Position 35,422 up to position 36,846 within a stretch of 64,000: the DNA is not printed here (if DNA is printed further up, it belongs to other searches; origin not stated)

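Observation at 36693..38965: Complete UDP-xylose pathway (ugd -> uxs) embedded in the glycosylation operon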

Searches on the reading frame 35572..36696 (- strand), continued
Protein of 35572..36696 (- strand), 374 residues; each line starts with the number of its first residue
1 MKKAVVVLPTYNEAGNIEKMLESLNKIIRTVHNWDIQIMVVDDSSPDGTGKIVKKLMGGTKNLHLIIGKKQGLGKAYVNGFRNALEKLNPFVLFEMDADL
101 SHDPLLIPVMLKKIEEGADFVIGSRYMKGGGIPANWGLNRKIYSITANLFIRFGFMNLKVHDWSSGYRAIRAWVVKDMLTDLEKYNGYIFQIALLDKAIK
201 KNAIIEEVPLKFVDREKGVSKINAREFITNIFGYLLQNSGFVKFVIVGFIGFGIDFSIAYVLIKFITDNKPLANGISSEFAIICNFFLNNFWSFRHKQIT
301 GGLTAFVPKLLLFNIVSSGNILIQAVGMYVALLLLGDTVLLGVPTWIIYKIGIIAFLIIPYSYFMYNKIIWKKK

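Call 45: search_solved_structures(query=window:35572-36696:-, max_evalue=0.00001, show_alignments=1)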
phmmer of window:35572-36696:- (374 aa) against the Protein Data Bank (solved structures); distinct sequences matched with E-value up to 0.00001: 4.
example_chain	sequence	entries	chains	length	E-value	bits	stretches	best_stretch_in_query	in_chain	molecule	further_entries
5mlz_A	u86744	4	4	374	5.5e-33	118.1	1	3-353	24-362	Dolichol monophosphate mannose synthase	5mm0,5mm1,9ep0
9hwj_A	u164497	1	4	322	1.5e-09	41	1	2-287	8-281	Undecaprenyl-phosphate 4-deoxy-4-formamido-L-arabinose transferase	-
9bhc_C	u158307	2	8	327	2.8e-09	40.1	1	2-287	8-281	Undecaprenyl-phosphate 4-deoxy-4-formamido-L-arabinose transferase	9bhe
8vxh_A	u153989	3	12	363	4e-09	39.6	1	2-287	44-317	Undecaprenyl-phosphate 4-deoxy-4-formamido-L-arabinose transferase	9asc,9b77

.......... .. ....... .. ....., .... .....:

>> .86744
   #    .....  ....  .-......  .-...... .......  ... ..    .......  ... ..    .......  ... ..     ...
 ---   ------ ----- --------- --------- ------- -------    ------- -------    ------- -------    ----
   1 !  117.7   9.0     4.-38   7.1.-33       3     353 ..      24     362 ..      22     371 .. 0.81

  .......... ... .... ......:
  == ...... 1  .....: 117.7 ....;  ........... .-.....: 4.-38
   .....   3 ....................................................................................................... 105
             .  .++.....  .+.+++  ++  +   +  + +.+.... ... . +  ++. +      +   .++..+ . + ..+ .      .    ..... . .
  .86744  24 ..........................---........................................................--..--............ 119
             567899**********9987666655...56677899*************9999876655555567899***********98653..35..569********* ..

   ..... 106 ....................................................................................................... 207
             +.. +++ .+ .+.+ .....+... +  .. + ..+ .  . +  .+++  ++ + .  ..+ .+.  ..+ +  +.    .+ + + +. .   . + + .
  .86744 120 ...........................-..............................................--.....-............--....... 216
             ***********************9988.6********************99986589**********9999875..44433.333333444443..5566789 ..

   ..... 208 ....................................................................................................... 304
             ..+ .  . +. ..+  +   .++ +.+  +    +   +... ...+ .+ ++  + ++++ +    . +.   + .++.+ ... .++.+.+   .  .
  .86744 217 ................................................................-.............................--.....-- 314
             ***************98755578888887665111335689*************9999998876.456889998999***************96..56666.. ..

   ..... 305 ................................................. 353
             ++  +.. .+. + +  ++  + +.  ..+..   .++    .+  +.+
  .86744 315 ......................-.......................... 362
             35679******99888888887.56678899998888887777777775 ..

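Call 52: search_solved_structures(query=L034:3719-5050:+, max_evalue=1e-40)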
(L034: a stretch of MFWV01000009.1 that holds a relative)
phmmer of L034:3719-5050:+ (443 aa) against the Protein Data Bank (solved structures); distinct sequences matched with E-value up to 1e-40: 24.
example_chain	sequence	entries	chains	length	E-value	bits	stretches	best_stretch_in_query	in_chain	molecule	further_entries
4a7p_A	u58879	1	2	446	9.8e-95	321.4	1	12-443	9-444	UDP-GLUCOSE DEHYDROGENASE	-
2y0e_A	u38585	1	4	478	2.1e-89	303.8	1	11-442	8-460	UDP-GLUCOSE DEHYDROGENASE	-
2y0c_A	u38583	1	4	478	1.1e-88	301.5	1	11-442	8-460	UDP-GLUCOSE DEHYDROGENASE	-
2y0d_A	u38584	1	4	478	1.5e-88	301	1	11-442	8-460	UDP-GLUCOSE DEHYDROGENASE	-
3gg2_A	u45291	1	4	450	1.9e-83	284.2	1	12-424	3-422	Sugar dehydrogenase, UDP-glucose/GDP-mannose dehydrogenase family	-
3vtf_A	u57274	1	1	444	9.6e-81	275.3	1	13-408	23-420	UDP-glucose 6-dehydrogenase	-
1mfz_A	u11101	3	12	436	2.6e-64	221.1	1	12-393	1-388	GDP-mannose 6-dehydrogenase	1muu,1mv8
5vr8_A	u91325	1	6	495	8.3e-54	186.5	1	12-364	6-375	UDP-glucose 6-dehydrogenase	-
3tdk_A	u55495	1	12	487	9.1e-54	186.4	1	13-365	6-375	UDP-glucose 6-dehydrogenase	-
4edf_A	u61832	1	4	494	9.3e-54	186.4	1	13-366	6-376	UDP-glucose 6-dehydrogenase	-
3prj_A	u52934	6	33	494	9.3e-54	186.4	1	13-366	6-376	UDP-glucose 6-dehydrogenase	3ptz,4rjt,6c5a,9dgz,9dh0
5tjh_A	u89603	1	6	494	1.3e-53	185.9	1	13-366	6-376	UDP-glucose 6-dehydrogenase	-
2q3e_A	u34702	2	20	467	1.8e-53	185.4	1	12-366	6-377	UDP-glucose 6-dehydrogenase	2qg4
5w4x_A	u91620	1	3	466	2e-53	185.2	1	13-366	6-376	UDP-glucose 6-dehydrogenase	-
9ou8_A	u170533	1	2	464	2.4e-53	185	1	13-366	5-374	UDP-glucose 6-dehydrogenase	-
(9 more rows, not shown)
